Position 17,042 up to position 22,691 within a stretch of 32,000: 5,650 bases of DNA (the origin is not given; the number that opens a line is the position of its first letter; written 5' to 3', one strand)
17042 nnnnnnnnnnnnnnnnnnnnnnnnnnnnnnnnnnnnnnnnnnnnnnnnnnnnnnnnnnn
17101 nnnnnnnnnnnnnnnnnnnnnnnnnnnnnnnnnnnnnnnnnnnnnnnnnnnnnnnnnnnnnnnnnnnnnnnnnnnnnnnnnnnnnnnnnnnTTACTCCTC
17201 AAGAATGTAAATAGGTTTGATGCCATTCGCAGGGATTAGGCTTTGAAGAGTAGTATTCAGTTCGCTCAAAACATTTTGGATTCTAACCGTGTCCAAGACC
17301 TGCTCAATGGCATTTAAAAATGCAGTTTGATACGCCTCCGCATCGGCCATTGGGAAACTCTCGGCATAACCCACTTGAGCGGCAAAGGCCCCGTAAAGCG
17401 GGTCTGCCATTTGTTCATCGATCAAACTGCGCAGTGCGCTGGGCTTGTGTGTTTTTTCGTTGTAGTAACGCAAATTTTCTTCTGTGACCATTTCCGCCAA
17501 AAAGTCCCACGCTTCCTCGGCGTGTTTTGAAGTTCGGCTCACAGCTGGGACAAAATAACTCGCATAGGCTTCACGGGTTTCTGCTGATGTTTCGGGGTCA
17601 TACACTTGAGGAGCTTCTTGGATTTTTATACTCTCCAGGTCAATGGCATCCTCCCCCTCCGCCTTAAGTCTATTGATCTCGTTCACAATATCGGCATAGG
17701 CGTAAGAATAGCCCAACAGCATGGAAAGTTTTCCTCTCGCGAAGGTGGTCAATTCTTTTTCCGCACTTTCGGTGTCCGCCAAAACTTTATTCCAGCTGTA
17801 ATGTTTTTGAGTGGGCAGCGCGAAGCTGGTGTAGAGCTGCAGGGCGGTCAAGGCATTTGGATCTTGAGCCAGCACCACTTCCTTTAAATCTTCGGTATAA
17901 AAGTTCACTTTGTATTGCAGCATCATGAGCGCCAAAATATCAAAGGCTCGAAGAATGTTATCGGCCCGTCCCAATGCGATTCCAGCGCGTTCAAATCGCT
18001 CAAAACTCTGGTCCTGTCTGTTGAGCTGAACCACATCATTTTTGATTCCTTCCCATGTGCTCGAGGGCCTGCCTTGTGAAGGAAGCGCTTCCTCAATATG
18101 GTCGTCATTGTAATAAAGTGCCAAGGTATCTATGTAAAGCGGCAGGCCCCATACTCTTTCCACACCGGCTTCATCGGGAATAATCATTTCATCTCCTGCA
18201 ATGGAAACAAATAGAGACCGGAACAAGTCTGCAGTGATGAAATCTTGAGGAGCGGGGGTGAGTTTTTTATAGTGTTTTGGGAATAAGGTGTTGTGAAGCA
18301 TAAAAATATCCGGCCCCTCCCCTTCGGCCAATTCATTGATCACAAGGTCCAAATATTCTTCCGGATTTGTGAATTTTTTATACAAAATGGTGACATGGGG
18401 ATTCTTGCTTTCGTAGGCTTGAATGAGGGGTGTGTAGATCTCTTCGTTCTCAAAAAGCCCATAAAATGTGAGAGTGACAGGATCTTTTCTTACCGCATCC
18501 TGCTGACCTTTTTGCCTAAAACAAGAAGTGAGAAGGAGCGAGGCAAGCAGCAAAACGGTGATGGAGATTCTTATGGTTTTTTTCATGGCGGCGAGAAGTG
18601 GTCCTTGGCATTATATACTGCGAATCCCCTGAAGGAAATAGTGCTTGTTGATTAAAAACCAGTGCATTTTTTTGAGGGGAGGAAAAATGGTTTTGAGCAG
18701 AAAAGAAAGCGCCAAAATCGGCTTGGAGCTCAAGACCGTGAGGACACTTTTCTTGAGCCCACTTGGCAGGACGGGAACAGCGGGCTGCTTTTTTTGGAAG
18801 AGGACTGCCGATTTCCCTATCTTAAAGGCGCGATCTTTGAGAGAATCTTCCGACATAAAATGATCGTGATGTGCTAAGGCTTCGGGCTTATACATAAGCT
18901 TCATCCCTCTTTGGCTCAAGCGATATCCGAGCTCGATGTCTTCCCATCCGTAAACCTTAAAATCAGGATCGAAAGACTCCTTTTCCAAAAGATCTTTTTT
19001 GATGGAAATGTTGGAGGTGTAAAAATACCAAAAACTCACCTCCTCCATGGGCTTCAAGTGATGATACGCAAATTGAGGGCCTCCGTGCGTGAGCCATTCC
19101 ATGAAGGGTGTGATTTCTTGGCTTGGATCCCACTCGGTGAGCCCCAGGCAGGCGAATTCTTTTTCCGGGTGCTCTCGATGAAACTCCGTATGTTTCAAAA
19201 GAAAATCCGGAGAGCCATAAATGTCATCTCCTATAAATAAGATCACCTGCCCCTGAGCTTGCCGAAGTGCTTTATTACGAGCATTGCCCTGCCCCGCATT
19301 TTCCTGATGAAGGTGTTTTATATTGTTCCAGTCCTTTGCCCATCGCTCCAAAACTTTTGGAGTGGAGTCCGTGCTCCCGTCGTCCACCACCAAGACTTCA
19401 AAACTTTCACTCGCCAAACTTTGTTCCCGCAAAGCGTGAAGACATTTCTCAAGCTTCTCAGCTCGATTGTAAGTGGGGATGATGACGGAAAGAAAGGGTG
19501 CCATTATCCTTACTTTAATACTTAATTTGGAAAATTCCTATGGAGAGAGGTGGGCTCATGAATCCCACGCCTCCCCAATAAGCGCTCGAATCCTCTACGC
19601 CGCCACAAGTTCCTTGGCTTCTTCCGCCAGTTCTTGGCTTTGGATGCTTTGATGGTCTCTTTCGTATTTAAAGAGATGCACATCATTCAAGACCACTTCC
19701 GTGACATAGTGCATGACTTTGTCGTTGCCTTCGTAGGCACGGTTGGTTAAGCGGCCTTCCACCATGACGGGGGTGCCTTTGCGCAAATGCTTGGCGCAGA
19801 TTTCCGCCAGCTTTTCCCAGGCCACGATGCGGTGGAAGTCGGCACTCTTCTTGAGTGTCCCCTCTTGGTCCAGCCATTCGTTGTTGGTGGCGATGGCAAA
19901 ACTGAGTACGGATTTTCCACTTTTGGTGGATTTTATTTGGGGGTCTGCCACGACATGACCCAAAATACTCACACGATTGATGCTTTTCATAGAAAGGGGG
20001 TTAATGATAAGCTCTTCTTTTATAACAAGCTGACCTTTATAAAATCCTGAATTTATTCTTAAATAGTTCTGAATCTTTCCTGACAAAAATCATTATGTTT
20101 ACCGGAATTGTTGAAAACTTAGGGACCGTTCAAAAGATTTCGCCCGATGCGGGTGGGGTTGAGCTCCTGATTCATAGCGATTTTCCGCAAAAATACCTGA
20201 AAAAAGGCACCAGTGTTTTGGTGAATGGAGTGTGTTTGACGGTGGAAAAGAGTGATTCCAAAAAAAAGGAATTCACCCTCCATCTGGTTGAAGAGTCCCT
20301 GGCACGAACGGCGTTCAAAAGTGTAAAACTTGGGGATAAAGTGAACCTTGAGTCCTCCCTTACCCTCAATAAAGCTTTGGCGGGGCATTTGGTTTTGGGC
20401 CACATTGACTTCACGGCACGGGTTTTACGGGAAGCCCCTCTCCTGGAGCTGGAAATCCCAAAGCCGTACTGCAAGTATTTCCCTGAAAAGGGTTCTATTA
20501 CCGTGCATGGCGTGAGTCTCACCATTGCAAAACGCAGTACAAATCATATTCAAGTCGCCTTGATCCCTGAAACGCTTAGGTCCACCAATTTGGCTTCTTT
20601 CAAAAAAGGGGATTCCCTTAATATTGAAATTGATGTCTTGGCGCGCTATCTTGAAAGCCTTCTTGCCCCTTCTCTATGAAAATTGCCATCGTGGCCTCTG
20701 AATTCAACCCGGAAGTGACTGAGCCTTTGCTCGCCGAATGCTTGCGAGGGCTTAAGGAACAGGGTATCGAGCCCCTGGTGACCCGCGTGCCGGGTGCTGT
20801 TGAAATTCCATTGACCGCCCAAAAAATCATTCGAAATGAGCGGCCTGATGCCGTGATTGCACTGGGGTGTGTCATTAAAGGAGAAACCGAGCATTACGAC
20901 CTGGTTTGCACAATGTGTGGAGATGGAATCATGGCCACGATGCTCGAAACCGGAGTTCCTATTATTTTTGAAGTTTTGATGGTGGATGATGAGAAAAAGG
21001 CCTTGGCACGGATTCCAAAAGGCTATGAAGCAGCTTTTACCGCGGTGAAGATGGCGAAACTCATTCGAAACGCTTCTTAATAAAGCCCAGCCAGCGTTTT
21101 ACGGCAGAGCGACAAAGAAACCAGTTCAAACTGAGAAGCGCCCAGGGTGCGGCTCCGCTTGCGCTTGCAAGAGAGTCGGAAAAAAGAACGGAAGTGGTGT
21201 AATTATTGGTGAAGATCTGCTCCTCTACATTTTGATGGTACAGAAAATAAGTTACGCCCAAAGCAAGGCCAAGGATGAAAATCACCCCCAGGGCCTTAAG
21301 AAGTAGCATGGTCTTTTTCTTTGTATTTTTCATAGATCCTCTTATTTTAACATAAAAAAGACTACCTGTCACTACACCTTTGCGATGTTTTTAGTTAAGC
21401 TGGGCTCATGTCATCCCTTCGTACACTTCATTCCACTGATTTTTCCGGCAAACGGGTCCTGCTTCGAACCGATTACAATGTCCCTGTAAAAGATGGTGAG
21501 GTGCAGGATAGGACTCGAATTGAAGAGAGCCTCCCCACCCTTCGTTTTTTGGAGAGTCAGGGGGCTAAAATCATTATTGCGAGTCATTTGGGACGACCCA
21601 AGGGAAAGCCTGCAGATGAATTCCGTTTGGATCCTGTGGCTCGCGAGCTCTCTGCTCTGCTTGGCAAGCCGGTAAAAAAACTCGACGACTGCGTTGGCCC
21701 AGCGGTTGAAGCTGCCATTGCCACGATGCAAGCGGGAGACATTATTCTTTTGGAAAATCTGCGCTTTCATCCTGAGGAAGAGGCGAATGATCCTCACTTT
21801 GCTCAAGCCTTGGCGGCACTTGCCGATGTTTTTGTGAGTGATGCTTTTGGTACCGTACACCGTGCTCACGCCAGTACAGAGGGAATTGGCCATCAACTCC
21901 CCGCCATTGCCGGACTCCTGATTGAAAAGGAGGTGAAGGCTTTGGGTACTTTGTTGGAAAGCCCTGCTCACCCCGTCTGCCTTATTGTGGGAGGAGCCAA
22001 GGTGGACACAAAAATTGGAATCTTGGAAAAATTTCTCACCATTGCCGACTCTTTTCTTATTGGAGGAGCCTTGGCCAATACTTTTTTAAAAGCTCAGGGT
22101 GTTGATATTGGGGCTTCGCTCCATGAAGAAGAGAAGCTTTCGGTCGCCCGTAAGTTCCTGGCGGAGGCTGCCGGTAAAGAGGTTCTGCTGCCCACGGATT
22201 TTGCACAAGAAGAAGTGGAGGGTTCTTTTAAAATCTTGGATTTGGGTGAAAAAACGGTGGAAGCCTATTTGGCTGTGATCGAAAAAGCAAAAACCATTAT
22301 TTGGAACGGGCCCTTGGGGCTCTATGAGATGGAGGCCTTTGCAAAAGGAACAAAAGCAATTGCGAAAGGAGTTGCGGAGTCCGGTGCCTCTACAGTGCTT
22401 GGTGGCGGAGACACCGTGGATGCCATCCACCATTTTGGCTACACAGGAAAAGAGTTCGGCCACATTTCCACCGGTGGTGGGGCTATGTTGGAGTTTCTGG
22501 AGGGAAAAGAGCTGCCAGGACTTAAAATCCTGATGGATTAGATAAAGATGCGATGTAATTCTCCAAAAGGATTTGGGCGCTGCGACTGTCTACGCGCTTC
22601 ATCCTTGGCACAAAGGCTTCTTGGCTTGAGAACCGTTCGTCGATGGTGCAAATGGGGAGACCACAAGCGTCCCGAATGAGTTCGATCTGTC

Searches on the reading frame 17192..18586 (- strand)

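Call 59: search_protein_families(library=pfam, proteins=[window:17192-18586:-], max_evalue=0.0001)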
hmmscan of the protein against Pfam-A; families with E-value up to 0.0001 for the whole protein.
window:17192-18586:- (464 aa): 2 families
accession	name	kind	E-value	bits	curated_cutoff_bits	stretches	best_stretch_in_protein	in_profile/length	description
PF01547.30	SBP_bac_1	-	4.3e-11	43.8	26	1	50-371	9-305/307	Bacterial extracellular solute-binding protein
PF13416.11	SBP_bac_8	-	8.8e-09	36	27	1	54-383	2-260/279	Bacterial extracellular solute-binding protein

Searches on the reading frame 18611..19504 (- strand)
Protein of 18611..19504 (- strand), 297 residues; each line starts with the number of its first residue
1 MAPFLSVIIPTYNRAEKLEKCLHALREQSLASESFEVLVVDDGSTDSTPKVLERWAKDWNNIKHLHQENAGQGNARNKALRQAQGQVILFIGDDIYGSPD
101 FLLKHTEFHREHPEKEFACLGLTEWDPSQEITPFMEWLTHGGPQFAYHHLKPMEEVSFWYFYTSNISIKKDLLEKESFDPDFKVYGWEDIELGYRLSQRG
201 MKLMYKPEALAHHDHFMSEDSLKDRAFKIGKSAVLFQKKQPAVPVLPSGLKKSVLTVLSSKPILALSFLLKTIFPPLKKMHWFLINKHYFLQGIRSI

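Call 59: search_protein_families(library=pfam, proteins=[window:18611-19504:-], max_evalue=0.0001)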
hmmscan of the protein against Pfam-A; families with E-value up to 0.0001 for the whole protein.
window:18611-19504:- (297 aa): 3 families
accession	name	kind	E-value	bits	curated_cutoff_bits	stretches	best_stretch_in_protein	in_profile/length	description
PF00535.33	Glycos_transf_2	-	2.9e-31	109.1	23.3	1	6-114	1-108/168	Glycosyl transferase family 2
PF10111.15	Glyco_tranf_2_2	-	1.8e-14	54.4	27.3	1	6-216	1-219/276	Glycosyltransferase like family 2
PF13641.12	Glyco_tranf_2_3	-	1.7e-12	48.3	27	1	5-214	3-212/230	Glycosyltransferase like family 2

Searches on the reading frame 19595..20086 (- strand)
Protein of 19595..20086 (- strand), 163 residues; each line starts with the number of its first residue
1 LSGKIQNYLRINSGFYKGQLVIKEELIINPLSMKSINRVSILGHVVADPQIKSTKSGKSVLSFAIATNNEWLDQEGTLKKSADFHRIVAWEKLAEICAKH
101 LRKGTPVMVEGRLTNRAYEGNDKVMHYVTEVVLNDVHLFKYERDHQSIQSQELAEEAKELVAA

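Call 59: search_protein_families(library=pfam, proteins=[window:19595-20086:-], max_evalue=0.0001)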
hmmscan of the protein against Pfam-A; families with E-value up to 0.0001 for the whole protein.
window:19595-20086:- (163 aa): 1 family
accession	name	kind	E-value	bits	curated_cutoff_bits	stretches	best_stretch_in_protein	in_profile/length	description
PF00436.31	SSB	-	8.2e-31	106.6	26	1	36-138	1-103/104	Single-strand binding protein family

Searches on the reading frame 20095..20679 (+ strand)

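Call 59: search_protein_families(library=pfam, proteins=[window:20095-20679:+], max_evalue=0.0001)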
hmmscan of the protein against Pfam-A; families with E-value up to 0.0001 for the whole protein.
window:20095-20679:+ (194 aa): 1 family
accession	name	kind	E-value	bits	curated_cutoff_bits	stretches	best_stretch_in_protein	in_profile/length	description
PF00677.23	Lum_binding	-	3.4e-41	139.6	27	2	3-87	1-85/86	Lumazine binding domain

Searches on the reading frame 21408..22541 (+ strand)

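Call 59: search_protein_families(library=pfam, proteins=[window:21408-22541:+], max_evalue=0.0001)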
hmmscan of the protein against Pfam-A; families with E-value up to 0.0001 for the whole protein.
window:21408-22541:+ (377 aa): 1 family
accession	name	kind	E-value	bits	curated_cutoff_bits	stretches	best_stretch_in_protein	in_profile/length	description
PF00162.24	PGK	-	3.3e-139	464.5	27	1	9-367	3-379/379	Phosphoglycerate kinase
